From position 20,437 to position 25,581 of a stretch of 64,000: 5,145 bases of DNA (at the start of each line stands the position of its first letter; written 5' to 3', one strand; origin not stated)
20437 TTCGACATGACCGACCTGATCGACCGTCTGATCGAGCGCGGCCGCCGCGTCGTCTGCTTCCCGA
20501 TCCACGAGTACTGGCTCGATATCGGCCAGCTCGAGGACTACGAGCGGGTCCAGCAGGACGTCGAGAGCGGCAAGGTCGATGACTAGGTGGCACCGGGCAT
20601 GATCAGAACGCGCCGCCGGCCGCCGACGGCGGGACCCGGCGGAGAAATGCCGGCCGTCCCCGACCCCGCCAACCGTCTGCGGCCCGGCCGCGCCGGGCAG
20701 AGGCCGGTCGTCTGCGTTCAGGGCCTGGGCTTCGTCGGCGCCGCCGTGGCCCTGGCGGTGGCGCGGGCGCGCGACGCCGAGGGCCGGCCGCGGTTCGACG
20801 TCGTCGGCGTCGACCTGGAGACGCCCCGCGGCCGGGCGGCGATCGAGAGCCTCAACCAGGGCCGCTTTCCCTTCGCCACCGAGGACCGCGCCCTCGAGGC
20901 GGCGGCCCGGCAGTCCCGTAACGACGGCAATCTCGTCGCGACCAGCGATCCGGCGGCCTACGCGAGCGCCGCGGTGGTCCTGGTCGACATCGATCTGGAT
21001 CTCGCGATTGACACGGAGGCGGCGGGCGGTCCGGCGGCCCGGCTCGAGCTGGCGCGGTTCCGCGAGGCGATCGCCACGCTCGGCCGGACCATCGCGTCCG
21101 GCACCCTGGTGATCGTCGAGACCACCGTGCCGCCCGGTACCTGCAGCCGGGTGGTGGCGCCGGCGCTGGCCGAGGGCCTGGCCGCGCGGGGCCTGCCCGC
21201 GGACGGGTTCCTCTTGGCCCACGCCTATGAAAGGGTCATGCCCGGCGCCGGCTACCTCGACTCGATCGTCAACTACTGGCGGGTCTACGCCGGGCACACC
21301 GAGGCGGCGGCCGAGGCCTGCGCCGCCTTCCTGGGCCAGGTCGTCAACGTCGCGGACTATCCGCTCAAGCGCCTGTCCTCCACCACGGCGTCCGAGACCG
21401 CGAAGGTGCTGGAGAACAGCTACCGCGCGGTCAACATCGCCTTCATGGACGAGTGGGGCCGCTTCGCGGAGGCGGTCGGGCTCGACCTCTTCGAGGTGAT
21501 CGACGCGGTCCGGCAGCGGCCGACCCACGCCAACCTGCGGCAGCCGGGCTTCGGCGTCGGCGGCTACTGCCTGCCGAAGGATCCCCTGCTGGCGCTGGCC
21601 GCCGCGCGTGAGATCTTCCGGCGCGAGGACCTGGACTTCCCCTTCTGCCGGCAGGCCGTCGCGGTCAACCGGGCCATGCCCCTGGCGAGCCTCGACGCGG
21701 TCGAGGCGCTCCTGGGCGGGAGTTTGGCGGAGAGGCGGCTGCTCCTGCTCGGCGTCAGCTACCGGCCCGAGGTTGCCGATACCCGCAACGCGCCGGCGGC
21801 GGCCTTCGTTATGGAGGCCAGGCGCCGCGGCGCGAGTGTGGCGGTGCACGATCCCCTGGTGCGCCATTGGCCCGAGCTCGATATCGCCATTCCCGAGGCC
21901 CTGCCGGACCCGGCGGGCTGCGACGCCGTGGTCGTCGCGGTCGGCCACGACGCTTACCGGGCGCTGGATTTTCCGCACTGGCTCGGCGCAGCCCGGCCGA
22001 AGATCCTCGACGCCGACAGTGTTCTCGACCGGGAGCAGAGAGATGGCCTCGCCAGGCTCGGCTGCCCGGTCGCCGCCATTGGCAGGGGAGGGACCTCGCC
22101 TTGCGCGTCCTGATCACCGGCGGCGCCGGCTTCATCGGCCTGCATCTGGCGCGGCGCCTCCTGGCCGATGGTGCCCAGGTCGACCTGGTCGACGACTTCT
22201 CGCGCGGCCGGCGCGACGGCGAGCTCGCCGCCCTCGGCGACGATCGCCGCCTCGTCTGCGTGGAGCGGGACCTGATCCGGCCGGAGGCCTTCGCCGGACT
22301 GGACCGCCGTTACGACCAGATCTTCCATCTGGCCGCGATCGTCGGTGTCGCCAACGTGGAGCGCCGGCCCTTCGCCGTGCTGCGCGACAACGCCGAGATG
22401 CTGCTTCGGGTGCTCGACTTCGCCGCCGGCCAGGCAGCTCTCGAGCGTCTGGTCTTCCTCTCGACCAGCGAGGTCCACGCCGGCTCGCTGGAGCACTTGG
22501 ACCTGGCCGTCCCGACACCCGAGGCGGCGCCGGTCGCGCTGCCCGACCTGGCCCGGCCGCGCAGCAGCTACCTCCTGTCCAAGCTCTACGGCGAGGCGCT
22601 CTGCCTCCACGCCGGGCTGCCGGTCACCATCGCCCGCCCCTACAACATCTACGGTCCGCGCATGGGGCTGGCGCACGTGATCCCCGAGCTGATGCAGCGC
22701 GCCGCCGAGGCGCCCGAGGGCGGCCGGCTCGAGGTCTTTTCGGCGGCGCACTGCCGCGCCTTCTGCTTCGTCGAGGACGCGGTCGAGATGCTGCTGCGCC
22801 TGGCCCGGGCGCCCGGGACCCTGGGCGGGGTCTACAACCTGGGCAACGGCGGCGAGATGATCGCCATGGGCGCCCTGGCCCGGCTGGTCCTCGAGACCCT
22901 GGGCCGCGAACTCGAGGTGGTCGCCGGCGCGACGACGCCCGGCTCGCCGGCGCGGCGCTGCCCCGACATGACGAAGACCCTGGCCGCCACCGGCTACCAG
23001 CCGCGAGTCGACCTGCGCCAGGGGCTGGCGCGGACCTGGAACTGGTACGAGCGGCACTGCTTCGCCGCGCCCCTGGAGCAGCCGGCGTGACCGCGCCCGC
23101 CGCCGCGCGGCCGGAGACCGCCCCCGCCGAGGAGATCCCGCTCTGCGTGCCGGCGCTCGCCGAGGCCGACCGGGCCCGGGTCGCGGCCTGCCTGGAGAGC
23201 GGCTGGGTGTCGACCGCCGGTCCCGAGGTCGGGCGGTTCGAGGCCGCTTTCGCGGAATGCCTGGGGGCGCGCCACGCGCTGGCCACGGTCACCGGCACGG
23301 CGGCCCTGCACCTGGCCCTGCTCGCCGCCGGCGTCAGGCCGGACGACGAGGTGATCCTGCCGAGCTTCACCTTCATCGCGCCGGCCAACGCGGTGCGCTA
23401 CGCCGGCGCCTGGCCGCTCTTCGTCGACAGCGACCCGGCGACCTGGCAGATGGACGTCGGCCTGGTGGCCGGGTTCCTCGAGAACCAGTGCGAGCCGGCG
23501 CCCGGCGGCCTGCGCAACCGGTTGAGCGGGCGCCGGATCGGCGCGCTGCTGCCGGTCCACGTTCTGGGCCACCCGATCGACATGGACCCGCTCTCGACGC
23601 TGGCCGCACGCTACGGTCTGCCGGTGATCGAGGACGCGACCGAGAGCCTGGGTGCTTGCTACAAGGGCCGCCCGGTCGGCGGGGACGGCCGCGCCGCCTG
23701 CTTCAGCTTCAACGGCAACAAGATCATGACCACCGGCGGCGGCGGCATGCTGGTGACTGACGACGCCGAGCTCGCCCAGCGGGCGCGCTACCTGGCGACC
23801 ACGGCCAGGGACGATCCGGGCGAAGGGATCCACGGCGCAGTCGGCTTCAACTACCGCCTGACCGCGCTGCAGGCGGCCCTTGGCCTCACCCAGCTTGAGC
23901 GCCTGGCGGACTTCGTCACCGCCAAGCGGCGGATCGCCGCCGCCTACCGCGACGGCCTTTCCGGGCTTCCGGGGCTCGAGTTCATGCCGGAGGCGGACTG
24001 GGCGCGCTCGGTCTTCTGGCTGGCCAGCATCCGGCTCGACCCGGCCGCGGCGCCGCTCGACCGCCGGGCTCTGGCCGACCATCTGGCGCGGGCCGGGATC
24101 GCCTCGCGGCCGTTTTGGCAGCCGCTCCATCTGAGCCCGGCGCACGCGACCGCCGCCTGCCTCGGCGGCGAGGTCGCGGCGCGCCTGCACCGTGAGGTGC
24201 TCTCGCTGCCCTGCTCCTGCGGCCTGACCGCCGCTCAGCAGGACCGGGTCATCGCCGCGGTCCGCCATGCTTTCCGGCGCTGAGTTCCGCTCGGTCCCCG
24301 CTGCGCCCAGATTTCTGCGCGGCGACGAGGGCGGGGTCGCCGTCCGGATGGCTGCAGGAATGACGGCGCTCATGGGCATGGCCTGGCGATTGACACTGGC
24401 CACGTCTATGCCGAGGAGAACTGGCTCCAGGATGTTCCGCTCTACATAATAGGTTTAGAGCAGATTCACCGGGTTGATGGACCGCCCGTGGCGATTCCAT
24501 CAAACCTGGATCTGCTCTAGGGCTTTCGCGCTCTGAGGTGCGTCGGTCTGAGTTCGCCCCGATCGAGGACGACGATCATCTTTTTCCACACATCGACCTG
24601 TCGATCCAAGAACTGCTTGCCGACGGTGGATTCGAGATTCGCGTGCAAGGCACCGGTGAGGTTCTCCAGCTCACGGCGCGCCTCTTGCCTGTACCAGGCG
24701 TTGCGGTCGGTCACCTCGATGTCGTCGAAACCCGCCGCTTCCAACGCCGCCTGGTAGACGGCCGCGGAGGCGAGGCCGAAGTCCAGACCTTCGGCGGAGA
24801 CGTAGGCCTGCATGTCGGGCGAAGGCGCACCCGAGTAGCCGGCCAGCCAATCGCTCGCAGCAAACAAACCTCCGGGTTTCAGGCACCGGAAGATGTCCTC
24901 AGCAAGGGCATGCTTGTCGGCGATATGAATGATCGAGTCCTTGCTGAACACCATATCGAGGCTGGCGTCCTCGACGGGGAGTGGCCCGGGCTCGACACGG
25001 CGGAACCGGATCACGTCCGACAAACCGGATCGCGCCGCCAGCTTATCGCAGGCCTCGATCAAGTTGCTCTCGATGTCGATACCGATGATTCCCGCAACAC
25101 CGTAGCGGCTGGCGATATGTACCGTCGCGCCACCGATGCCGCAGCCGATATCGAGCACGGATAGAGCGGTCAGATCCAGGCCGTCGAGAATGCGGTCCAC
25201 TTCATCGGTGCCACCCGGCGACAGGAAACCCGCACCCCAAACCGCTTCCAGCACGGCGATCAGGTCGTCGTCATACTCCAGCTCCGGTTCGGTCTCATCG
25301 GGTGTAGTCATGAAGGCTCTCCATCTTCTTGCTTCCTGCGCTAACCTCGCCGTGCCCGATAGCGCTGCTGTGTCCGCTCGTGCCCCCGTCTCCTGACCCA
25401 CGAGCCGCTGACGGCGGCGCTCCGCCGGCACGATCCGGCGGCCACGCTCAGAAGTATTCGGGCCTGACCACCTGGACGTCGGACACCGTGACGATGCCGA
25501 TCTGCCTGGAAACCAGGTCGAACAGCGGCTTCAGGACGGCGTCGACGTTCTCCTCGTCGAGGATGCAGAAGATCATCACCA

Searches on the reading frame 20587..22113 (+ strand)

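Call 71: search_protein_families(library=pfam, proteins=[window:20587-22113:+], max_evalue=0.00001)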
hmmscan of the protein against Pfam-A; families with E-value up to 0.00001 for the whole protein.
window:20587-22113:+ (508 aa): 3 families
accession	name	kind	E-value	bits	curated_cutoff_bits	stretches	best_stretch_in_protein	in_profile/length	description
PF00984.24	UDPG_MGDP_dh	-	1.2e-20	73.8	25.4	1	268-362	2-93/94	UDP-glucose/GDP-mannose dehydrogenase family, central domain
PF03721.20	UDPG_MGDP_dh_N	-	9.5e-16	58.4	27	1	42-245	3-183/187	UDP-glucose/GDP-mannose dehydrogenase family, NAD binding domain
PF03720.21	UDPG_MGDP_dh_C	-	1.7e-14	54.5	30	1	386-481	1-102/103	UDP-glucose/GDP-mannose dehydrogenase family, UDP binding domain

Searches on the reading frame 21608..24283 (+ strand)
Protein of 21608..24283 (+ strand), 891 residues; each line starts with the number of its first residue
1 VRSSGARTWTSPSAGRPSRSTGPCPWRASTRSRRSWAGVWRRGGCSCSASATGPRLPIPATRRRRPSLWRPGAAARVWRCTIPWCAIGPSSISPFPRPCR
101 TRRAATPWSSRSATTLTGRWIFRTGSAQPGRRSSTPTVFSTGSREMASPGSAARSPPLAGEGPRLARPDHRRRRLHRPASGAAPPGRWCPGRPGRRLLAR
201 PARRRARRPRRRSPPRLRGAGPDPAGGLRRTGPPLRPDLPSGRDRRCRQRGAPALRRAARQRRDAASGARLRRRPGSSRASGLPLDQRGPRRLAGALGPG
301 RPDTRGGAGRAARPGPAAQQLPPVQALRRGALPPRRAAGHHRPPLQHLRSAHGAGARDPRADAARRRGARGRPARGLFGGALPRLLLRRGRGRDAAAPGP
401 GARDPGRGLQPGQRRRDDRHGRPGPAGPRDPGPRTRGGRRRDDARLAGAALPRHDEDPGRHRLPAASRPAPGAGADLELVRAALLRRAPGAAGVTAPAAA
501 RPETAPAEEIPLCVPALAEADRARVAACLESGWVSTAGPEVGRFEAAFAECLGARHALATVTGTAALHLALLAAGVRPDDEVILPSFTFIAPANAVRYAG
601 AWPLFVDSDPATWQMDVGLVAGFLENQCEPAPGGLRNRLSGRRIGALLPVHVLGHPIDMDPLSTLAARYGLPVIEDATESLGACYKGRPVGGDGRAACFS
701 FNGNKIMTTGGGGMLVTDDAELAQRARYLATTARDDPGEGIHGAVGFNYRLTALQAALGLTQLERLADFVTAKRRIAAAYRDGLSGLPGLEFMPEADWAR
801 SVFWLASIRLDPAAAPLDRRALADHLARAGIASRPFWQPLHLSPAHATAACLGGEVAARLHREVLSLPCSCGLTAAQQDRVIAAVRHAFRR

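Call 32: search_protein_families(library=pfam, proteins=[window:21608-24283:+], max_evalue=0.001)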
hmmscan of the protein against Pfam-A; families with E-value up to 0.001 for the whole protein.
window:21608-24283:+ (891 aa): 1 family
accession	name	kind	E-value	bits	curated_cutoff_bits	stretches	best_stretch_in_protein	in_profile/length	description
PF01041.23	DegT_DnrJ_EryC1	-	9.5e-100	334.7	19.8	1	517-886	3-360/360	DegT/DnrJ/EryC1/StrS aminotransferase family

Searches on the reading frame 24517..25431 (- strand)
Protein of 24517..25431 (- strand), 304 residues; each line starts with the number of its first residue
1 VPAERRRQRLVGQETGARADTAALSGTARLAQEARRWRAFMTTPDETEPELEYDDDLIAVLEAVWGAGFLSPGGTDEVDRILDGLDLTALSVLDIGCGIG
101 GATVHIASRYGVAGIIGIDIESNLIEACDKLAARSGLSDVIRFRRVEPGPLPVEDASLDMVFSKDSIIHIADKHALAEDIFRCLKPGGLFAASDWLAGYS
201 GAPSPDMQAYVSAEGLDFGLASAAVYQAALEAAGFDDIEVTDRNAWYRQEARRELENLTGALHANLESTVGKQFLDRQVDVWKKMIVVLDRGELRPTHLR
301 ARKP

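Call 32: search_protein_families(library=pfam, proteins=[window:24517-25431:-], max_evalue=0.001)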
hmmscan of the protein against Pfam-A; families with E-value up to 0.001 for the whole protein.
window:24517-25431:- (304 aa): 9 families
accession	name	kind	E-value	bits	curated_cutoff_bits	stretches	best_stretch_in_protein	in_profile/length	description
PF13649.12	Methyltransf_25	-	5.3e-18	66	27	1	92-188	1-97/97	Methyltransferase domain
PF08241.18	Methyltransf_11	-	6.8e-18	65.5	21.2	1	93-191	1-94/95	Methyltransferase domain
PF13847.12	Methyltransf_31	-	7.1e-18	65.1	27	1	90-194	5-111/145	Methyltransferase domain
PF08242.18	Methyltransf_12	-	1.6e-12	48.4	30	1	93-190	1-98/98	Methyltransferase domain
PF13489.12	Methyltransf_23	-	3e-11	43.8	27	1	77-239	12-163/164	Methyltransferase domain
PF01209.24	Ubie_methyltran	-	2.6e-09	37.2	20.1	1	87-190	46-149/233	ubiE/COQ5 methyltransferase family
PF02353.26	CMAS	-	4.4e-06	26.6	27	1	77-189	50-161/273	Mycolic acid cyclopropane synthetase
PF02390.23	Methyltransf_4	-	2.9e-05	24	24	1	91-138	4-51/173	Putative methyltransferase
PF06325.19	PrmA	-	6e-05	23.1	22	1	81-193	154-259/296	Ribosomal protein L11 methyltransferase (PrmA)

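Call 93: find_homologous_proteins(query=window:24517-25431:-, max_evalue=1e-40)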
Query window:24517-25431:- (304 aa): 2937 proteins with E <= 1e-40 among 8000 candidates; the best 120 are listed.
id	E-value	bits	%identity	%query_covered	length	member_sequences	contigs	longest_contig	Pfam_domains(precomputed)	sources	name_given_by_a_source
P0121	8.9e-157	539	91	87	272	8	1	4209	PF13847.13,PF13489.13,PF06325.20,PF02353.27,PF13649.13,PF01209.25,PF08241.19,PF08242.19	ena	-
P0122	7.3e-150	516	87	87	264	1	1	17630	PF13847.13,PF13489.13,PF08003.18,PF06325.20,PF02353.27,PF13649.13,PF01209.25,PF08241.19,PF08242.19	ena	-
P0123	3.2e-145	501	85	87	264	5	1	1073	PF13847.13,PF13489.13,PF02353.27,PF13649.13,PF01209.25,PF08241.19,PF08242.19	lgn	-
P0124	9.3e-145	500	84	87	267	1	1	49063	PF13847.13,PF13489.13,PF06325.20,PF02353.27,PF13649.13,PF01209.25,PF08241.19,PF08242.19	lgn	-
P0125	3.9e-141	488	82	86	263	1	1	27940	PF13847.13,PF13489.13,PF06325.20,PF02353.27,PF05175.21,PF13649.13,PF01209.25,PF08241.19,PF08242.19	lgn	-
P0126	1.5e-140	486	83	83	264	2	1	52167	PF13847.13,PF13489.13,PF06325.20,PF02353.27,PF05175.21,PF13649.13,PF01209.25,PF08241.19,PF08242.19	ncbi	ncbi:MAG: methyltransferase domain-containing protein [Pseudomonadota bacterium]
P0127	1.7e-140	486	83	87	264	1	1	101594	PF13847.13,PF13489.13,PF08003.18,PF06325.20,PF02353.27,PF13649.13,PF01209.25,PF08241.19,PF08242.19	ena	-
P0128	8.0e-140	483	81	87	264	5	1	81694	PF13847.13,PF13489.13,PF08003.18,PF02353.27,PF13649.13,PF01209.25,PF08241.19,PF08242.19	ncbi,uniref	ncbi:MAG: methyltransferase domain-containing protein [Thalassospira sp.]|uniref:methyltransferase d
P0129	1.4e-133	463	77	87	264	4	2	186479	PF13847.13,PF13489.13,PF08003.18,PF02353.27,PF13649.13,PF01209.25,PF08241.19,PF08242.19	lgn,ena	-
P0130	2.1e-133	462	77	87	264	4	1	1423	PF13847.13,PF13489.13,PF02353.27,PF13649.13,PF01209.25,PF08241.19,PF08242.19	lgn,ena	-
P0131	1.8e-131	456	76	87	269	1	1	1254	PF13847.13,PF13489.13,PF02353.27,PF13649.13,PF01209.25,PF08241.19,PF08242.19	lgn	-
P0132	3.5e-131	455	76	87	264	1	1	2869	PF13847.13,PF13489.13,PF08003.18,PF06325.20,PF02353.27,PF13649.13,PF01209.25,PF08241.19,PF08242.19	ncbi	-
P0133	4.9e-131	455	77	87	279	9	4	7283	PF13847.13,PF13489.13,PF08003.18,PF02353.27,PF13649.13,PF01209.25,PF08241.19,PF08242.19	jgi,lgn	jgi:phosphoethanolamine N-methyltransferase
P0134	1.1e-130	453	75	87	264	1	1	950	PF13847.13,PF13489.13,PF08003.18,PF06325.20,PF02353.27,PF13649.13,PF01209.25,PF08241.19,PF08242.19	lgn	-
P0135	7.4e-130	451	75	87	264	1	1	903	PF13847.13,PF13489.13,PF02353.27,PF13649.13,PF01209.25,PF08241.19,PF08242.19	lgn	-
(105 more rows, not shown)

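Call 94: find_encoding_contigs(protein=P0121, flank=2500, max_places=2)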
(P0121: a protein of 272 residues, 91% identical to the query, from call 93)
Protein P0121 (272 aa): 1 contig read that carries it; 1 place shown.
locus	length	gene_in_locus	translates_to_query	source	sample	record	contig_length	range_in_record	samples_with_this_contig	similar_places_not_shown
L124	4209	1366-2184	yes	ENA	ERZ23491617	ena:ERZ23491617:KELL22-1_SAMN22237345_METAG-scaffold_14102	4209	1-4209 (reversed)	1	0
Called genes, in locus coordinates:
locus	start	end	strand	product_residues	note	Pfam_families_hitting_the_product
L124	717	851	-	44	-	-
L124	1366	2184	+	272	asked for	PF02353:CMAS (weak), PF01209:Ubie_methyltran, PF06325:PrmA (weak), PF13489:Methyltransf_23, PF13847:Methyltransf_31, PF08241:Methyltransf_11, PF08242:Methyltransf_12, PF13649:Methyltransf_25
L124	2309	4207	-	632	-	?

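Call 95: find_encoding_contigs(protein=P0122, flank=2500, max_places=2)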
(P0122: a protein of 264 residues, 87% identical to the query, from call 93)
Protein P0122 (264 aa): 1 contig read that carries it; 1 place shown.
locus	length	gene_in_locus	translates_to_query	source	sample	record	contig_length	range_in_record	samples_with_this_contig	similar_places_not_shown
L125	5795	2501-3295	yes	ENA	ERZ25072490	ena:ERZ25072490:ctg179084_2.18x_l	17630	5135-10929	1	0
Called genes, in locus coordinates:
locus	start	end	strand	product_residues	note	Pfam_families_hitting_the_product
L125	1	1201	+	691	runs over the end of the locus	PF00724:Oxidored_FMN, PF01946:Thi4 (faint), PF01494:FAD_binding_3 (faint), PF07992:Pyr_redox_2, PF00890:FAD_binding_2 (weak), PF12831:FAD_oxidored (weak), PF13450:NAD_binding_8, PF22620:OYE-like_second_a-b, +2 more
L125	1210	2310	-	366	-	PF02746:MR_MLE_N, PF13378:MR_MLE_C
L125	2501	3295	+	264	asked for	PF02353:CMAS, PF13489:Methyltransf_23, PF01209:Ubie_methyltran, PF06325:PrmA (weak), PF13847:Methyltransf_31, PF08241:Methyltransf_11, PF08242:Methyltransf_12, PF13649:Methyltransf_25, +1 more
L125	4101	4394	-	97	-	-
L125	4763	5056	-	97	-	PF05598:DUF772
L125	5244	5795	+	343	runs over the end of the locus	PF01548:DEDD_Tnp_IS110, PF02371:Transposase_20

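Call 96: find_encoding_contigs(protein=P0124, flank=2500, max_places=2)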
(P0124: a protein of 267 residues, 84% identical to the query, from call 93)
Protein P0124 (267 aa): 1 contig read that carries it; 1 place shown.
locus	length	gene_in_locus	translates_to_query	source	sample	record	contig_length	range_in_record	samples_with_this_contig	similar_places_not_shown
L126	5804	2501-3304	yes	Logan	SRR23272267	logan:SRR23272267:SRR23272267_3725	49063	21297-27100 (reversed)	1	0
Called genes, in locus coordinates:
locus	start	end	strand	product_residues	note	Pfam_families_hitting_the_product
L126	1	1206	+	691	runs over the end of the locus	PF00724:Oxidored_FMN, PF07992:Pyr_redox_2 (weak), PF00070:Pyr_redox (faint), PF13450:NAD_binding_8 (weak), PF22620:OYE-like_second_a-b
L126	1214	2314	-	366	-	PF02746:MR_MLE_N, PF13378:MR_MLE_C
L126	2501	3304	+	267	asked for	PF02353:CMAS (weak), PF13489:Methyltransf_23, PF01209:Ubie_methyltran, PF06325:PrmA (faint), PF13847:Methyltransf_31, PF08241:Methyltransf_11, PF08242:Methyltransf_12, PF13649:Methyltransf_25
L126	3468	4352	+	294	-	PF00196:GerE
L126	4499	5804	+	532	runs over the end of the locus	PF00496:SBP_bac_5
